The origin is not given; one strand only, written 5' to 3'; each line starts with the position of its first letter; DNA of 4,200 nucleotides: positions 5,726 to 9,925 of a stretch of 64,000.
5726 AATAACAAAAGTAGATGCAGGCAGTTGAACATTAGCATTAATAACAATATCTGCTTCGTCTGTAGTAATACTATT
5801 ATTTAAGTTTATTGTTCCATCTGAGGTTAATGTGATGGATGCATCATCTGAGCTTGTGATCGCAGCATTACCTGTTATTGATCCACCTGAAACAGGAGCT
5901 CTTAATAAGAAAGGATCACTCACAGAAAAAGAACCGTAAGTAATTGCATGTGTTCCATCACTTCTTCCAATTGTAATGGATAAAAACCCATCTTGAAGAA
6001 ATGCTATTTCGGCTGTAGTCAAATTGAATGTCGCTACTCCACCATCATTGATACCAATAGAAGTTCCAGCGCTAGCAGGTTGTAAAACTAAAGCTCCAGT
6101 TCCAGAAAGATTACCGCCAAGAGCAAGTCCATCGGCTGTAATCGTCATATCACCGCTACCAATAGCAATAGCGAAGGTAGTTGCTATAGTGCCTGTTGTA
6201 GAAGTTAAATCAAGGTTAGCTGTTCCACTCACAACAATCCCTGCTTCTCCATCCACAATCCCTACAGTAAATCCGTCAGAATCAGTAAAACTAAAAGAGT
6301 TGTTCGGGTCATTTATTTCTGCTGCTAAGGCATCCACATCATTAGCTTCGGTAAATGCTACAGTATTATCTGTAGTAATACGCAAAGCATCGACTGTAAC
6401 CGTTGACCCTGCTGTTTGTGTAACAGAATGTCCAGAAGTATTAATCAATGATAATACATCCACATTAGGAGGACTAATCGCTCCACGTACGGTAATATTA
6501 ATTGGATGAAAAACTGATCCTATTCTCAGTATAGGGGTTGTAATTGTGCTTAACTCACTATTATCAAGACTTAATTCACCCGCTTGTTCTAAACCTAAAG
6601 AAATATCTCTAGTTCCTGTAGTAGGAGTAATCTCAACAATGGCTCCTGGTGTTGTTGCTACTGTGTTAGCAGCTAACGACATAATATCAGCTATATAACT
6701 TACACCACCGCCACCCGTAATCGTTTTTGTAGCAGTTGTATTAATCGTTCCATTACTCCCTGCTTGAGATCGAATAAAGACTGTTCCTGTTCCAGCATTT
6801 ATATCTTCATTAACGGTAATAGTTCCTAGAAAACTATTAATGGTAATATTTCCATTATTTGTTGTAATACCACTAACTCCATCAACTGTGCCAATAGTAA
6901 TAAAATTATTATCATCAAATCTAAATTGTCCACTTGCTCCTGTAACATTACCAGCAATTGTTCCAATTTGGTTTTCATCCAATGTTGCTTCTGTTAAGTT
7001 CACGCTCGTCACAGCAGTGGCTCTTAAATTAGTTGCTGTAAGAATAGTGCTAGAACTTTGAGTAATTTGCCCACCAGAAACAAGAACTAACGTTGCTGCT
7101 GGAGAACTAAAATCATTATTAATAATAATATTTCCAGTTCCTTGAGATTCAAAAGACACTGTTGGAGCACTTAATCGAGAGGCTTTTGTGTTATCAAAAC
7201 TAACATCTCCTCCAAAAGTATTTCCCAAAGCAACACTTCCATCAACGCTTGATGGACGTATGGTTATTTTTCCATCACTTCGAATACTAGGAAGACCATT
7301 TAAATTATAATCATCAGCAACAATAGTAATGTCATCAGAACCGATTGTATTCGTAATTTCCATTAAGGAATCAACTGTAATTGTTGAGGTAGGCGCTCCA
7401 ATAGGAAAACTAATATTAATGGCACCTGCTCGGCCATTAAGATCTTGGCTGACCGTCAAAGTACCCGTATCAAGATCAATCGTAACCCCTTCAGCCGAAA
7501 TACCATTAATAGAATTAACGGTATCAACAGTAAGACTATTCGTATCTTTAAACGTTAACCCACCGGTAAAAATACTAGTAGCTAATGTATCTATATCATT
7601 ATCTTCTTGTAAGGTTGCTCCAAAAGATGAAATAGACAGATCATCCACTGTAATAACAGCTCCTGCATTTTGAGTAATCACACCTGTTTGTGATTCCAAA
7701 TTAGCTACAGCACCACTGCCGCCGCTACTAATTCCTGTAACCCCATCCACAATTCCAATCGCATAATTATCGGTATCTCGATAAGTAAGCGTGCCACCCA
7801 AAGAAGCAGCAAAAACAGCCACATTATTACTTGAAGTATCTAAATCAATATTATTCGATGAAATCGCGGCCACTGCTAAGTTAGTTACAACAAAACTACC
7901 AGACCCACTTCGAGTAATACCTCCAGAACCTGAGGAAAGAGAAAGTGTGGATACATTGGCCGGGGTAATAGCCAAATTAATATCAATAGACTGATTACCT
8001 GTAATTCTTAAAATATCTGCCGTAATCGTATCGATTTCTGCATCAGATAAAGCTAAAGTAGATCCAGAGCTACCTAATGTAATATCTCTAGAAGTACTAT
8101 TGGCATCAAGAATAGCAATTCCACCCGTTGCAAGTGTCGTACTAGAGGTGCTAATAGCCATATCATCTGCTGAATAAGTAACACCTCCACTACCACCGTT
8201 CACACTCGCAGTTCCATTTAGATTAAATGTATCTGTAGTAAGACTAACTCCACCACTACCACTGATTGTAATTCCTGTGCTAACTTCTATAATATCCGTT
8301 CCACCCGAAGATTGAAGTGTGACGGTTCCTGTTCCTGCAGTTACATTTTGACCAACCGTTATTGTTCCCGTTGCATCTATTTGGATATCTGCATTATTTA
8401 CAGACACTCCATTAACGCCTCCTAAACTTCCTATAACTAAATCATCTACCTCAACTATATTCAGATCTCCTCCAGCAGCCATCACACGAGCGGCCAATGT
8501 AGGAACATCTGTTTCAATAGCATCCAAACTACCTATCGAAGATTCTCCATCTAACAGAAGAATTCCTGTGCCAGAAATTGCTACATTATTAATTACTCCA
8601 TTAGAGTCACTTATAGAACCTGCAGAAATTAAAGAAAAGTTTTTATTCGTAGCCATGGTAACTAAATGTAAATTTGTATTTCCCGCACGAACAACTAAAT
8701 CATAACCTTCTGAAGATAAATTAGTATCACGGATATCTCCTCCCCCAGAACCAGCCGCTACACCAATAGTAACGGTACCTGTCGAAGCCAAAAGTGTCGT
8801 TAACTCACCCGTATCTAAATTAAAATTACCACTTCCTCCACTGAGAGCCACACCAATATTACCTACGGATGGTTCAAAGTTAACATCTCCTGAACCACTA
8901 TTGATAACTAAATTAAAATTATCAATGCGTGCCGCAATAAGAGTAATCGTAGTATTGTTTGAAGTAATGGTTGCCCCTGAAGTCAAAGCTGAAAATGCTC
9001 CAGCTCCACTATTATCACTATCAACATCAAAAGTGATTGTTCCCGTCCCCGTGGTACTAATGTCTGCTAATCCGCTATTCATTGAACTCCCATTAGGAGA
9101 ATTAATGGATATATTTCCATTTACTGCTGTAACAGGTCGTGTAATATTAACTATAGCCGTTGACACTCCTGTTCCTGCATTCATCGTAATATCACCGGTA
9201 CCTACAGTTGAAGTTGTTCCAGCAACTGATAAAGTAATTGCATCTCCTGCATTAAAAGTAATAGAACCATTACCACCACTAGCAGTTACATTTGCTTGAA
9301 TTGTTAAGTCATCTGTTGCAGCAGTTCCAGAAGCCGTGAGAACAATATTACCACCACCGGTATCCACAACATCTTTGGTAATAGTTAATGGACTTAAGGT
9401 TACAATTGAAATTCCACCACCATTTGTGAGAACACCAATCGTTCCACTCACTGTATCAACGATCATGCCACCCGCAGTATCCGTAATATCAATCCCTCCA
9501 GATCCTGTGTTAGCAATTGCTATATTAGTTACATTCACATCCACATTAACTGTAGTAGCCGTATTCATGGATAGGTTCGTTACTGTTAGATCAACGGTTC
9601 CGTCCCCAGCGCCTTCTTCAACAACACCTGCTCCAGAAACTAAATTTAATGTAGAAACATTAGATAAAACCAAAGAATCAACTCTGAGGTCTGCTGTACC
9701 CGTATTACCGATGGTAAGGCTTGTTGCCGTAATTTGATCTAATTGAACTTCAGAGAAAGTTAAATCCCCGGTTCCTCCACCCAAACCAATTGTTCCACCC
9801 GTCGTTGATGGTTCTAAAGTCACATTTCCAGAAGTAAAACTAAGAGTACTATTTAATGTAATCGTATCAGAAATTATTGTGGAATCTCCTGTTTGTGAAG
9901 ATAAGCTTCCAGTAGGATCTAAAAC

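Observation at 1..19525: Giant (at least 6,508 aa in window, still open) TpsA-type exoprotein with a hybrid TPS plus PATR plus 46-aa-repeat architecture and no adjacent TpsB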

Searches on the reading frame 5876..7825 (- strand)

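Call 6: search_protein_families(library=pfam, proteins=[window:5876-7825:-], max_evalue=1)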
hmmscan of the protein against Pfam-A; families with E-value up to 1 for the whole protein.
window:5876-7825:- (650 aa): 1 family
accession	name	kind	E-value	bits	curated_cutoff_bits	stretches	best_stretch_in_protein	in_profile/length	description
PF06903.17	VirK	-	0.15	12.6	23.7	1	463-494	31-61/98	VirK protein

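Call 81: search_protein_families(library=ncbifam, proteins=[window:5876-7825:-], max_evalue=1)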
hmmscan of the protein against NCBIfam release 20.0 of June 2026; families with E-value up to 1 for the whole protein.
window:5876-7825:- (650 aa): 2 families
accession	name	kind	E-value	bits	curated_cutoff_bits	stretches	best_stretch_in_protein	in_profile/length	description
NF045867.1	PheT_Nterm_rel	equivalog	0.041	13.9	120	0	478-523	48-93/171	TyrS-associated PheT N-terminal domain-related protein TapR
NF004975.0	PRK06348.1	equivalog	0.16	11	549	1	256-300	314-358/384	pyridoxal phosphate-dependent aminotransferase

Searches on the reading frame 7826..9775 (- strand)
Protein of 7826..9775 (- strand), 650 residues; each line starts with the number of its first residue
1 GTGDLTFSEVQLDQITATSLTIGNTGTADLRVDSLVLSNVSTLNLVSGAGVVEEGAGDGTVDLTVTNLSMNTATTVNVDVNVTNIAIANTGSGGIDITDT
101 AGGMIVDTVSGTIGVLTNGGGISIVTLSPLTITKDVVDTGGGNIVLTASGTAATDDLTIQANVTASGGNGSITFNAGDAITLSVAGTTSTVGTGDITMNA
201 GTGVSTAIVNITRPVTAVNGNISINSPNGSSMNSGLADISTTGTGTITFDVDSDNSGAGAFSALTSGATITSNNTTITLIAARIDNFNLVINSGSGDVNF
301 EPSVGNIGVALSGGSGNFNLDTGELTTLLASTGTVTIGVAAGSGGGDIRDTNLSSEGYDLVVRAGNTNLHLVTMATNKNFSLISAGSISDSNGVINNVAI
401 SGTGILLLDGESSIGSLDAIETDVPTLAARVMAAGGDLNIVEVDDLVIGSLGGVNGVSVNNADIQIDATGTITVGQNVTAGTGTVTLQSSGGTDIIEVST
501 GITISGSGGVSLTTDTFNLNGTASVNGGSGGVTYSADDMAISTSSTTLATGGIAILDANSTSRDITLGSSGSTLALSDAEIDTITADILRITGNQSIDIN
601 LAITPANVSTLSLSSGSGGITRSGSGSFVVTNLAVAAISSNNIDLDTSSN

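Call 6: search_protein_families(library=pfam, proteins=[window:7826-9775:-], max_evalue=1)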
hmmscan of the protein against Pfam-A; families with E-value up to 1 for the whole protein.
window:7826-9775:- (650 aa): 1 family
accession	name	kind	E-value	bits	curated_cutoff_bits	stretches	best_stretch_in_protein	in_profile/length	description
PF18620.7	DUF5627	-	0.26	11.7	31.3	1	575-631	42-94/133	Domain of unknown function (DUF5627)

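Call 81: search_protein_families(library=ncbifam, proteins=[window:7826-9775:-], max_evalue=1)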
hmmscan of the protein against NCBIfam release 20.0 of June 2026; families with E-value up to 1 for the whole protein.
window:7826-9775:- (650 aa): 1 family
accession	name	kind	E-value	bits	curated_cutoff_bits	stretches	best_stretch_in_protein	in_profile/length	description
NF033932.1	LapB_rpt_80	domain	0.45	10.8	45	0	57-84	1-28/83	LapB repeat-containing protein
